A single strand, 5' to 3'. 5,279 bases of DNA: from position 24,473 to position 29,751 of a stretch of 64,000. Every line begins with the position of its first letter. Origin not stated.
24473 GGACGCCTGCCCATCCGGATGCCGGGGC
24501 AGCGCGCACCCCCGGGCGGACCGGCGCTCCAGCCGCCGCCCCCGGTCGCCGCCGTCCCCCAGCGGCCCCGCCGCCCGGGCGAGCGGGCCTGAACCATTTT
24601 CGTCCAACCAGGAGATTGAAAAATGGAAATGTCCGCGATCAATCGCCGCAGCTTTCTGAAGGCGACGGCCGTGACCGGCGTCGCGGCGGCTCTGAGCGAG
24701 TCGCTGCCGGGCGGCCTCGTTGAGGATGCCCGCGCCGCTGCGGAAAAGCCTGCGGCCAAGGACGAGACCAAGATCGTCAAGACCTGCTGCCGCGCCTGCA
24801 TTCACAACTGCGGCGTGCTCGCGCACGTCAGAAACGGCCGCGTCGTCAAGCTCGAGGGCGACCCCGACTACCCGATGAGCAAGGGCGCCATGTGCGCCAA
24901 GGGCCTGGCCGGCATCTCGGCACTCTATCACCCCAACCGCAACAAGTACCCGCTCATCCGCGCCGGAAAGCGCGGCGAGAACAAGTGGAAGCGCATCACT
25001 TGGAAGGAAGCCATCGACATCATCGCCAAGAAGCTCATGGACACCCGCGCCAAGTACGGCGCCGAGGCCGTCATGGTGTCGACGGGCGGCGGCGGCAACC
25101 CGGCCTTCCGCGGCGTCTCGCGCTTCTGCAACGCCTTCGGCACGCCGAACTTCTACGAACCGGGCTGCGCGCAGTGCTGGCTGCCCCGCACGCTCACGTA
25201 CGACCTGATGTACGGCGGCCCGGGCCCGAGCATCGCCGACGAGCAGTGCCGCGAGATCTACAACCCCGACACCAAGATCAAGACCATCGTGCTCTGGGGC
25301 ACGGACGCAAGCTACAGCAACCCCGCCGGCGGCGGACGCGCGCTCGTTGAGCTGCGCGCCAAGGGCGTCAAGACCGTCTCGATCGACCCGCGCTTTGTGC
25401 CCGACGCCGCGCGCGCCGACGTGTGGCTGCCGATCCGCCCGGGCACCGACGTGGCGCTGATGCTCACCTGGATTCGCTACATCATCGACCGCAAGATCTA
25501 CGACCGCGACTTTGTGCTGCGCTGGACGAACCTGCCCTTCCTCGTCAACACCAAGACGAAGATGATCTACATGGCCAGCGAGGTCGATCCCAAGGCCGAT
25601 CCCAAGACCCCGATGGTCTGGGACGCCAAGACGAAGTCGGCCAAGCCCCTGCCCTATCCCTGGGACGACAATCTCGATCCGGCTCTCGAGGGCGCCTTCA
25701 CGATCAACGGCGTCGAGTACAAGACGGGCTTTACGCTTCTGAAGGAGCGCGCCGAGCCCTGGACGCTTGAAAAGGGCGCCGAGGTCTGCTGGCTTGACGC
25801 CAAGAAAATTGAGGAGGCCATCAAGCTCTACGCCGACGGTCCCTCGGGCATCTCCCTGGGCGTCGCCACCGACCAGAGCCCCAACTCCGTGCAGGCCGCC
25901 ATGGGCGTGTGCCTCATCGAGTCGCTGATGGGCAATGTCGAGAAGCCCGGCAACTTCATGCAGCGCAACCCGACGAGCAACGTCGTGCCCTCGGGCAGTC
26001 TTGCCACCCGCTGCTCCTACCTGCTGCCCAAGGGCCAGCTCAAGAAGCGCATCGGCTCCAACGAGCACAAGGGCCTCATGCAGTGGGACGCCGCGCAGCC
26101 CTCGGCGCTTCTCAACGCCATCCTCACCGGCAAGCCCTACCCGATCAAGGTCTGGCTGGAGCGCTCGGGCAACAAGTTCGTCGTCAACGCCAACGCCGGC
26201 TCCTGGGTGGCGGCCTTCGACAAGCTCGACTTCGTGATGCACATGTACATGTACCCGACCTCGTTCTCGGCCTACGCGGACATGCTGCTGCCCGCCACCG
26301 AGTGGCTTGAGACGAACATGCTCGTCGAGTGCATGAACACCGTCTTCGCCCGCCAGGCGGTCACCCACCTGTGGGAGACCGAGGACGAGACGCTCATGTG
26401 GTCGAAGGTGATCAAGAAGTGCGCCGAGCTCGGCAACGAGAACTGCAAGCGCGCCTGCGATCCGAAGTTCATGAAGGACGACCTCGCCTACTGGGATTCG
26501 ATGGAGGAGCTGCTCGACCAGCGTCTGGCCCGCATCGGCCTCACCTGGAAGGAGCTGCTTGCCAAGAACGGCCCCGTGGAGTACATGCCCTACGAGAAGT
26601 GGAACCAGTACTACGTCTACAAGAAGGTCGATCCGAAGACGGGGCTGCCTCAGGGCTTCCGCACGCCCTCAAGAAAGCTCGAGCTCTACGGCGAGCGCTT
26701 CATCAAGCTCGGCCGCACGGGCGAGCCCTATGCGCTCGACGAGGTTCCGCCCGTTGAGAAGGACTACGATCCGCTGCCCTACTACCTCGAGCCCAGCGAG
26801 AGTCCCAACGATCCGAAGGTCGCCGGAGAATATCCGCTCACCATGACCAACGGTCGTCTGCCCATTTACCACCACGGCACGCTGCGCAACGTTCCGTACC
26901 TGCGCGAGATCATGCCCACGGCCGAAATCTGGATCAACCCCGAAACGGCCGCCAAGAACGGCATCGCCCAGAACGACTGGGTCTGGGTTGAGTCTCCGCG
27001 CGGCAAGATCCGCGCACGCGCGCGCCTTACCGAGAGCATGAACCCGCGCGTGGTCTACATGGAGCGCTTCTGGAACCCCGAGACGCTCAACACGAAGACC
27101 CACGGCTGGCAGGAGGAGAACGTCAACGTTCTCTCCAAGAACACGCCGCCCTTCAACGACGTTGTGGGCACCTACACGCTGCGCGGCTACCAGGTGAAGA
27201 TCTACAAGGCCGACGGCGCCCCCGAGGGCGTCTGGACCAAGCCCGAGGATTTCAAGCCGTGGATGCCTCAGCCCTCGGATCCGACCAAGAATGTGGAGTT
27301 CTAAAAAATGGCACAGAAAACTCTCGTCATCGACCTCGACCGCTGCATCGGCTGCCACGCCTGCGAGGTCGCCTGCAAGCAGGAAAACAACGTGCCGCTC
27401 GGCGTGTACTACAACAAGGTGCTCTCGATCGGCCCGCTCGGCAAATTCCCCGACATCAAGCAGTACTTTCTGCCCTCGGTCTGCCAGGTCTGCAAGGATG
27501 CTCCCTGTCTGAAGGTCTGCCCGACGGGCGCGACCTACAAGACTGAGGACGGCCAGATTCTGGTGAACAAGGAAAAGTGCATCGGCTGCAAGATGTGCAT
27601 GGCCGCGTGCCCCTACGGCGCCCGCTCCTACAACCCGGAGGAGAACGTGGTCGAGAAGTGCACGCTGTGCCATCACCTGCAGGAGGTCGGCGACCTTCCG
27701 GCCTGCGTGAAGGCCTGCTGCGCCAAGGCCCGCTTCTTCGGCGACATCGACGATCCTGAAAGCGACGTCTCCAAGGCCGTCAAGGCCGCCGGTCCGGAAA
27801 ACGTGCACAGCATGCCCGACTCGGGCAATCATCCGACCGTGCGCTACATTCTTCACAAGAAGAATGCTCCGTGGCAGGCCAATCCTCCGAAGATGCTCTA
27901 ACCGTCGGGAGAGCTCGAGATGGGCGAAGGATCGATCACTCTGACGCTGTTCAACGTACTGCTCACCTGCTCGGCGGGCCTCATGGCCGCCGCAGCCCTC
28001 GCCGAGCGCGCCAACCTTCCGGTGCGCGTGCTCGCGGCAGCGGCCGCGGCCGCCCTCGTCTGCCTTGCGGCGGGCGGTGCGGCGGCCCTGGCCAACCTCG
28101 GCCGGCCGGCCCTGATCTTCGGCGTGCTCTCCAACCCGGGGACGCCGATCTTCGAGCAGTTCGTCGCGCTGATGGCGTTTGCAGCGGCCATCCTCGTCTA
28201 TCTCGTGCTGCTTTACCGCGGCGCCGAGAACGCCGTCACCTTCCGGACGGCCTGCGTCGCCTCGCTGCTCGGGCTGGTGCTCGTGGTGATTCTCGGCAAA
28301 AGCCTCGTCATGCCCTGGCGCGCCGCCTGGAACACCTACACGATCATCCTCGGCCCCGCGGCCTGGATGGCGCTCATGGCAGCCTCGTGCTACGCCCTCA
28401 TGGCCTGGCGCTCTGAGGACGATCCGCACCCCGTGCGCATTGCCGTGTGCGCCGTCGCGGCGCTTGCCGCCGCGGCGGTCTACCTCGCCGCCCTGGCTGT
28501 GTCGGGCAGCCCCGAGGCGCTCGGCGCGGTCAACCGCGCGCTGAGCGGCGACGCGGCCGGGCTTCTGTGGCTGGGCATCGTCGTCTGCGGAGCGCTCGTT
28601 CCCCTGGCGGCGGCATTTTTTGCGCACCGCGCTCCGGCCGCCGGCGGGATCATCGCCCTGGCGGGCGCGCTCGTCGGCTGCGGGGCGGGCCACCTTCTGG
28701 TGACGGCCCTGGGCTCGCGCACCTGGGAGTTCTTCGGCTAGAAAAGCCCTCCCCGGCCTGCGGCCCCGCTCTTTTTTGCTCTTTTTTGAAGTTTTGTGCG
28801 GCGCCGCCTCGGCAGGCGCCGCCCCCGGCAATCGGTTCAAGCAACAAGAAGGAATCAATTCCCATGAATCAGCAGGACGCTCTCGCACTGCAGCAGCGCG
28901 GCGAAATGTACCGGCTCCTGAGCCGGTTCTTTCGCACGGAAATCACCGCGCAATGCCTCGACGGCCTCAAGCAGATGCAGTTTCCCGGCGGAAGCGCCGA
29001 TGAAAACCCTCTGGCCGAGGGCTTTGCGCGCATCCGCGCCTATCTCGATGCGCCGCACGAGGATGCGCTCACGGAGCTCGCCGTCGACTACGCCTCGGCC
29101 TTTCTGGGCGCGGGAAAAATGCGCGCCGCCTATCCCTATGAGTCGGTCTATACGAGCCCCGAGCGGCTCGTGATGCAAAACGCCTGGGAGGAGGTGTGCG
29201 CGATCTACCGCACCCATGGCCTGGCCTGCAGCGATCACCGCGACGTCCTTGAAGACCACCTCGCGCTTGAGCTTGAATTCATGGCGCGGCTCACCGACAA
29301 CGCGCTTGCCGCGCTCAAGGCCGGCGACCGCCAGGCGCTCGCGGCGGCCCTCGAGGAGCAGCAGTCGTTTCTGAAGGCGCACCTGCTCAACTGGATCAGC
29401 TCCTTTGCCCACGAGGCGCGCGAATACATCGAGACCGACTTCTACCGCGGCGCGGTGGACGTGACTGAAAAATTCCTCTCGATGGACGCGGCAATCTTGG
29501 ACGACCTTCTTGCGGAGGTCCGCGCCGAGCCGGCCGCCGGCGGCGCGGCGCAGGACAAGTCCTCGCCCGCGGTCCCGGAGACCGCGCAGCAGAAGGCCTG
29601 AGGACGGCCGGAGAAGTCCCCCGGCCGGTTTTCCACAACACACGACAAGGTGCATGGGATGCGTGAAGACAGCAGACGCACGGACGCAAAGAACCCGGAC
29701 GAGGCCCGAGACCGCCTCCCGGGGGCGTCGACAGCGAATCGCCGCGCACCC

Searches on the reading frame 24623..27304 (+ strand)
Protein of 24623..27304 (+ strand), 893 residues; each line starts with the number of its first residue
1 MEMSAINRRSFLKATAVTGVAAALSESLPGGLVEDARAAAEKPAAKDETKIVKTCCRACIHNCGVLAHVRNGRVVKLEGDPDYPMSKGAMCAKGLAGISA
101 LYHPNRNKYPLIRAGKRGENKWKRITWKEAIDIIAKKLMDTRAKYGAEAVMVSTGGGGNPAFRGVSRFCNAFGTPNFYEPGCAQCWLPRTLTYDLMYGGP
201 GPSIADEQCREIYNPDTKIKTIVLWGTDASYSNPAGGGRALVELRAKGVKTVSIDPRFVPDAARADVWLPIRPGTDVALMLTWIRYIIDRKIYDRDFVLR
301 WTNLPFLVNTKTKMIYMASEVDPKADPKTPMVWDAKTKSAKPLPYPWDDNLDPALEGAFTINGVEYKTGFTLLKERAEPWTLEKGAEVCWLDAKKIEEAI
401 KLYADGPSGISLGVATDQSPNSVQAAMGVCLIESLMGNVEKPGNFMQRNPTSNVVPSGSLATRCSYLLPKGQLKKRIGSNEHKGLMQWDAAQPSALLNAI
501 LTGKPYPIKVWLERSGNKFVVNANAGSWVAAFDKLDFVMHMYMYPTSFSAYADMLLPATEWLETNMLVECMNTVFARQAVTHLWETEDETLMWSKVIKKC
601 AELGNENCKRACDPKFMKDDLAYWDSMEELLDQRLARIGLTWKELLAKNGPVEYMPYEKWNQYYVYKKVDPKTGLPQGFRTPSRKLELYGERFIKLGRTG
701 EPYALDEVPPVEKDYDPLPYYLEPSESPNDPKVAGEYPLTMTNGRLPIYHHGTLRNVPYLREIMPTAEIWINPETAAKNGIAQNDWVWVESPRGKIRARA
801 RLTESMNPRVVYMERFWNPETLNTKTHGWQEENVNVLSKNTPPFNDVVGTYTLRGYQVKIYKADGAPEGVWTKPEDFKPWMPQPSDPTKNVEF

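Call 5: search_protein_families(library=pfam, proteins=[window:24623-27304:+], max_evalue=0.01)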
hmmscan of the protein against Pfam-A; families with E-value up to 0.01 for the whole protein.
window:24623-27304:+ (893 aa): 4 families
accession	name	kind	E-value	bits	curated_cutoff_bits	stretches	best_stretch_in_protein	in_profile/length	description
PF00384.28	Molybdopterin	-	1.2e-31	110.5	24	1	106-583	1-337/353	Molybdopterin oxidoreductase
PF01568.27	Molydop_binding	-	6.4e-21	74.9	26.8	1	739-838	1-93/110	Molydopterin dinucleotide binding domain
PF04879.21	Molybdop_Fe4S4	-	2.4e-14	53.5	22.7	1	50-103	2-55/55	Molybdopterin oxidoreductase Fe4S4 domain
PF10518.14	TAT_signal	-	1.6e-05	25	22.7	1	6-24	2-20/21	TAT (twin-arginine translocation) pathway signal sequence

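Call 6: search_protein_families(library=ncbifam, proteins=[window:24623-27304:+], max_evalue=0.001)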
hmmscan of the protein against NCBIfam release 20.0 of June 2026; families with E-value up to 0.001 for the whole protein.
window:24623-27304:+ (893 aa): 26 families (the best 25 are shown)
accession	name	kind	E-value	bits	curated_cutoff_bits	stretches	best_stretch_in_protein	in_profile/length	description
NF012032.0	PRK15488.1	equivalog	2.3e-86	290.4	694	3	6-302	3-281/759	thiosulfate reductase PhsA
TIGR02166.1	dmsA_ynfE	subfamily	1.9e-70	237.9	777.7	2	6-301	1-298/794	DMSO/selenate family reductase complex A subunit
TIGR03479.1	DMSO_red_II_alp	subfamily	9.3e-70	235.7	984.75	2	53-487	60-502/913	molybdopterin-dependent oxidoreductase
TIGR01591.1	Fdh-alpha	equivalog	3.3e-57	194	666.25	3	54-300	1-236/672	formate dehydrogenase subunit alpha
NF041885.1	selenate_YnfE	exception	5.4e-50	170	1675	2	5-300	2-304/805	selenate/tellurate reductase subunit YnfE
NF011566.1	PRK14990.1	exception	3.3e-45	154.4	1600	2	5-299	13-316/814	dimethylsulfoxide reductase subunit A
NF041884.1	selenate_YnfF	exception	1.4e-44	152.2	1650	2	6-299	1-296/798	selenate/tellurate reductase subunit YnfF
TIGR01553.1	formate-DH-alph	equivalog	2.4e-44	151.4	814.2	3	6-143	2-141/1009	formate dehydrogenase-N subunit alpha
NF041513.1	formate_DH_Act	exception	1.9e-42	145.1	1400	3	33-144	24-133/1067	formate dehydrogenase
NF010055.0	PRK13532.1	equivalog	1.3e-40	139.5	904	2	6-443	3-403/830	nitrate reductase catalytic subunit NapA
TIGR01706.1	NAPA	equivalog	1e-39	136.6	930.55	2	6-564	2-533/830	periplasmic nitrate reductase subunit alpha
NF047855.1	AssmNtatRedNasC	equivalog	5.3e-35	120.9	1100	3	41-156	10-123/708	assimilatory nitrate reductase catalytic subunit NasC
NF042978.1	EthbenzDh_ebdA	equivalog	1.5e-32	112.3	2000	2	223-444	251-477/977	ethylbenzene dehydrogenase subunit alpha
NF041714.1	arsenate_red_ArrA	equivalog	3e-30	105.1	1600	2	6-145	3-148/848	arsenate respiratory reductase molybdopterin-containing subunit ArrA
TIGR00509.1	bisC_fam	subfamily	7.3e-29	100.5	1017.55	2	66-302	8-259/772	molybdopterin guanine dinucleotide-containing S/N-oxide reductase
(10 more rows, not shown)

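Call 28: search_solved_structures(query=window:24623-27301:+, max_evalue=1e-10)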
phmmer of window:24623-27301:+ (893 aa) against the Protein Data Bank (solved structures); distinct sequences matched with E-value up to 1e-10: 51.
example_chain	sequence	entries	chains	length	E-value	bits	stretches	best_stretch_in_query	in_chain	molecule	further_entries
2e7z_A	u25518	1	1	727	9.8e-56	192.4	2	55-301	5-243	Acetylene hydratase Ahy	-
2vpw_A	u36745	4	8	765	2.5e-53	184.4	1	7-302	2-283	THIOSULFATE REDUCTASE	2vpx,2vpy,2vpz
9vap_A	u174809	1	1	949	7.7e-37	129.8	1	5-332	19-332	Formate dehydrogenase molybdopterin-binding subunit FdhA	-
5e7o_A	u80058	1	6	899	3.7e-34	120.9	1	76-349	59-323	DMSO reductase family type II enzyme, molybdopterin subunit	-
4ydd_A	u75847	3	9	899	4.2e-34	120.7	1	76-349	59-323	DMSO reductase family type II enzyme, molybdopterin subunit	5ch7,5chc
9rjy_A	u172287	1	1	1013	3.2e-33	117.8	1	6-445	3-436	Formate dehydrogenase, alpha subunit, selenocysteine-containing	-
8cm4_A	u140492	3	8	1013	3.4e-33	117.8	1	6-445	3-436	Formate dehydrogenase, alpha subunit, selenocysteine-containing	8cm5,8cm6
9rjz_A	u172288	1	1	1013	3.5e-33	117.7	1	6-446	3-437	Formate dehydrogenase, alpha subunit, selenocysteine-containing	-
6sdr_A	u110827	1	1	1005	4.3e-33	117.4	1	6-445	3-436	Formate dehydrogenase, alpha subunit, selenocysteine-containing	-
6sdv_A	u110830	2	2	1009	4.4e-33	117.4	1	6-445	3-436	Formate dehydrogenase, alpha subunit, selenocysteine-containing,Formate dehydrogenase, alp | Formate dehydrogenase, alpha subunit, selenocysteine-containing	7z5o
9rk1_A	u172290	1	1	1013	4.4e-33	117.4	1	6-445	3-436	Formate dehydrogenase, alpha subunit, selenocysteine-containing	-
30gj_A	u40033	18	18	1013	4.4e-33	117.4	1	6-445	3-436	Formate dehydrogenase, alpha subunit, selenocysteine-containing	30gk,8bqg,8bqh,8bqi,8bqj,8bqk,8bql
8cm7_A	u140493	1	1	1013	4.4e-33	117.4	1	6-445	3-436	Formate dehydrogenase, alpha subunit, selenocysteine-containing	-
9qm0_A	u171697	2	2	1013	4.4e-33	117.4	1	6-445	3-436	Formate dehydrogenase, alpha subunit, selenocysteine-containing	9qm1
9rk0_A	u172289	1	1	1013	4.7e-33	117.3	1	6-445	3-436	Formate dehydrogenase, alpha subunit, selenocysteine-containing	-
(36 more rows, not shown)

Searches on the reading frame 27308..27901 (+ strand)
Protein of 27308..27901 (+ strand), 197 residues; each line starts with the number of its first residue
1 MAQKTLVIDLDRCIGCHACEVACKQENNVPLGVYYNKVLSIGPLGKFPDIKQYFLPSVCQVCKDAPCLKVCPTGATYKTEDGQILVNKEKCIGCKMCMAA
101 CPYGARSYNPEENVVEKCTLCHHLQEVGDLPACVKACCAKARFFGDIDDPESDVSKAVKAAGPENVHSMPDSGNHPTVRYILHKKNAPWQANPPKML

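Call 5: search_protein_families(library=pfam, proteins=[window:27308-27901:+], max_evalue=0.01)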
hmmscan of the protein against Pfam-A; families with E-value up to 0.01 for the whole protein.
window:27308-27901:+ (197 aa): 12 families
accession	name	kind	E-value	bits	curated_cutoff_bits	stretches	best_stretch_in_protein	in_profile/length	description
PF13247.11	Fer4_11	-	6.4e-23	81.3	26.2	1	51-146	2-99/100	4Fe-4S dicluster domain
PF12797.12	Fer4_2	-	6e-14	51.4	24.5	2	84-103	3-22/22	4Fe-4S binding domain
PF12838.12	Fer4_7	-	1.3e-12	48.5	27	3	59-105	2-52/52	4Fe-4S dicluster domain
PF13237.11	Fer4_10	-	5e-12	46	25.5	2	54-102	4-53/53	4Fe-4S dicluster domain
PF00037.32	Fer4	-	9.4e-12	44.7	21.1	2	85-106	2-23/24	4Fe-4S binding domain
PF12837.12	Fer4_6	-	2.3e-11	43.5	25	2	84-105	2-23/24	4Fe-4S binding domain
PF13187.11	Fer4_9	-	1.7e-09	38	27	2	59-105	2-51/52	4Fe-4S dicluster domain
PF12800.12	Fer4_4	-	7.8e-07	29.4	24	2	89-104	2-17/17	4Fe-4S binding domain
PF25160.1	LdpA_Fe-S-bd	-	1.2e-05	25.4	27.6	1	64-104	6-41/49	LdpA Fe-S cluster-binding domain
PF12798.12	Fer4_3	-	4.1e-05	24.5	27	0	91-105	1-15/15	4Fe-4S binding domain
PF14697.11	Fer4_21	-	7.4e-05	23.2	35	2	59-103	8-53/59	4Fe-4S dicluster domain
PF13534.11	Fer4_17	-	0.0024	18.8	22.2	0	10-25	43-58/61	4Fe-4S dicluster domain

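Call 6: search_protein_families(library=ncbifam, proteins=[window:27308-27901:+], max_evalue=0.001)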
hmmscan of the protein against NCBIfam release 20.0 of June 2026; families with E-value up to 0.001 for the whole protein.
window:27308-27901:+ (197 aa): 47 families (the best 25 are shown)
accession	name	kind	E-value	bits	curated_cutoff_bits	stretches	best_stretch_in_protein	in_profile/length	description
NF041715.1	arsenate_red_ArrB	equivalog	4.8e-52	176.8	450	2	5-111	4-109/233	arsenate respiratory reductase iron-sulfur subunit ArrB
TIGR03149.1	cyt_nit_nrfC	equivalog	3e-47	160.9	377.6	1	5-161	40-198/225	cytochrome c nitrite reductase Fe-S protein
NF011569.0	PRK14993.1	equivalog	2.6e-46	158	416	1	5-181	45-222/244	tetrathionate reductase subunit TtrB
NF045797.1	DsrO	equivalog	2.7e-45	154.6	200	1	5-181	45-234/235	sulfate reduction electron transfer complex DsrMKJOP subunit DsrO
TIGR02951.1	DMSO_dmsB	equivalog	4.3e-40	137.4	214.1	1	5-149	3-155/161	DMSO/selenate family reductase complex B subunit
TIGR03478.1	DMSO_red_II_bet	subfamily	6e-33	114.1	480.7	2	45-181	117-253/321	DMSO reductase family type II enzyme, iron-sulfur subunit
NF041782.1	mnquin_red_QrcC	equivalog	7.5e-31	107.6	400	2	6-109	3-119/239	menaquinone reductase iron-sulfur cluster-binding subunit QrcC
NF038355.1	FDH3_beta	equivalog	7.5e-29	101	240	1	5-121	4-121/180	formate dehydrogenase FDH3 subunit beta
NF042979.1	EthbenzDh_ebdB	equivalog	6e-28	97.7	740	1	45-161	139-256/354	ethylbenzene dehydrogenase subunit beta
TIGR01660.1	narH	equivalog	1.7e-25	89.4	524.05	2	45-149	169-274/492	nitrate reductase subunit beta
TIGR01582.1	FDH-beta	equivalog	1.7e-24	86.5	334.7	1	6-167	24-205/283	formate dehydrogenase subunit beta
NF009408.0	PRK12769.1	equivalog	4.2e-23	81.4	1003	1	6-142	5-142/659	formate-dependent uric acid utilization protein AegA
NF045715.1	sulf_resp_HmcB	equivalog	7.8e-23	81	420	2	52-149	100-200/307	sulfate respiration complex iron-sulfur protein HmcB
NF008134.0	PRK10882.1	equivalog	1.7e-21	76.7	263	1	54-170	108-230/329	hydrogenase 2 operon protein HybA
NF007658.0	PRK10330.1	equivalog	7e-19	68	260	1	5-144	4-154/181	electron transport protein HydN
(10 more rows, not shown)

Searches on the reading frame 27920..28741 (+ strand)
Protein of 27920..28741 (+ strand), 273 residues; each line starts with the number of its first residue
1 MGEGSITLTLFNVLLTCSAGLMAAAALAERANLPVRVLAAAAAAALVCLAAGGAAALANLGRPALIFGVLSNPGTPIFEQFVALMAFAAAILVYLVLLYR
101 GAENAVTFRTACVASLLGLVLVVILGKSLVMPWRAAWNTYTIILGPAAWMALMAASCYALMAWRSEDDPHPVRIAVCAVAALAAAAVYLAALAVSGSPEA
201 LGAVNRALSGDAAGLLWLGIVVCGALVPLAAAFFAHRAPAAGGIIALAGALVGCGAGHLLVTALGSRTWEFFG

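Call 5: search_protein_families(library=pfam, proteins=[window:27920-28741:+], max_evalue=0.01)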
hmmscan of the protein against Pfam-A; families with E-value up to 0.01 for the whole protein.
window:27920-28741:+ (273 aa): 0 families

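Call 6: search_protein_families(library=ncbifam, proteins=[window:27920-28741:+], max_evalue=0.001)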
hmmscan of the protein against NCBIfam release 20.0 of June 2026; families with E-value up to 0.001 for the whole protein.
window:27920-28741:+ (273 aa): 0 families

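Call 59: search_protein_families(library=pfam, proteins=[window:27920-28741:+], max_evalue=10)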
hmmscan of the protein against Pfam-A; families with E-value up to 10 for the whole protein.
window:27920-28741:+ (273 aa): 2 families
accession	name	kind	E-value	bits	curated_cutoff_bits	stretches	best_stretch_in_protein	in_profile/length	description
PF19625.5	DUF6130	-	0.012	15.8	23.7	1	33-77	3-46/153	Family of unknown function (DUF6130)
PF15993.10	Fuseless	-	0.016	15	25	1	84-160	45-123/298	Fuseless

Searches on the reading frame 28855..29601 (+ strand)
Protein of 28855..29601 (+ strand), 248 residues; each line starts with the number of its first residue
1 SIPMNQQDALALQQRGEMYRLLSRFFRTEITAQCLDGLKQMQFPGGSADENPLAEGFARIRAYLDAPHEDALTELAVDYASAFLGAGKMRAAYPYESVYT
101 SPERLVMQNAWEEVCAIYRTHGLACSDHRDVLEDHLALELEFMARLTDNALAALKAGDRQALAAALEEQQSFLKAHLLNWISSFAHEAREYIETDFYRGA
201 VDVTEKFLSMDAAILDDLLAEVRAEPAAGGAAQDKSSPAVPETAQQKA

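Call 5: search_protein_families(library=pfam, proteins=[window:28855-29601:+], max_evalue=0.01)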
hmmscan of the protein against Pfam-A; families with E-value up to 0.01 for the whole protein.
window:28855-29601:+ (248 aa): 2 families
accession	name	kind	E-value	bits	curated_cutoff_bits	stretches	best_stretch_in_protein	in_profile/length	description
PF02613.20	Nitrate_red_del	-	9.6e-31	107.1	22.2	1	52-185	7-135/136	Nitrate reductase delta subunit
PF23362.1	DHX37_C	-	0.0045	17.3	27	1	149-188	32-71/80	DEAH helicase DHX37 C-terminal domain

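Call 6: search_protein_families(library=ncbifam, proteins=[window:28855-29601:+], max_evalue=0.001)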
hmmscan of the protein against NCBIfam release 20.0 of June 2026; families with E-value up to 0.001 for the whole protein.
window:28855-29601:+ (248 aa): 4 families
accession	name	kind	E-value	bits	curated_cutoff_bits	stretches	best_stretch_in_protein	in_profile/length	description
NF003442.0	PRK04976.1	equivalog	4.8e-29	101.8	132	1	6-215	3-208/211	molecular chaperone TorD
TIGR03482.1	DMSO_red_II_cha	subfamily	8.3e-16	58.6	152.3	1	66-214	54-191/197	DMSO reductase family type II enzyme chaperone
NF042981.1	EthbenzDh_ebdD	equivalog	1.9e-11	44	360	1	12-211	16-211/222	ethylbenzene dehydrogenase subunit delta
NF008632.0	PRK11621.1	equivalog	1.3e-06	28.1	162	1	36-208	32-185/203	Tat proofreading chaperone DmsD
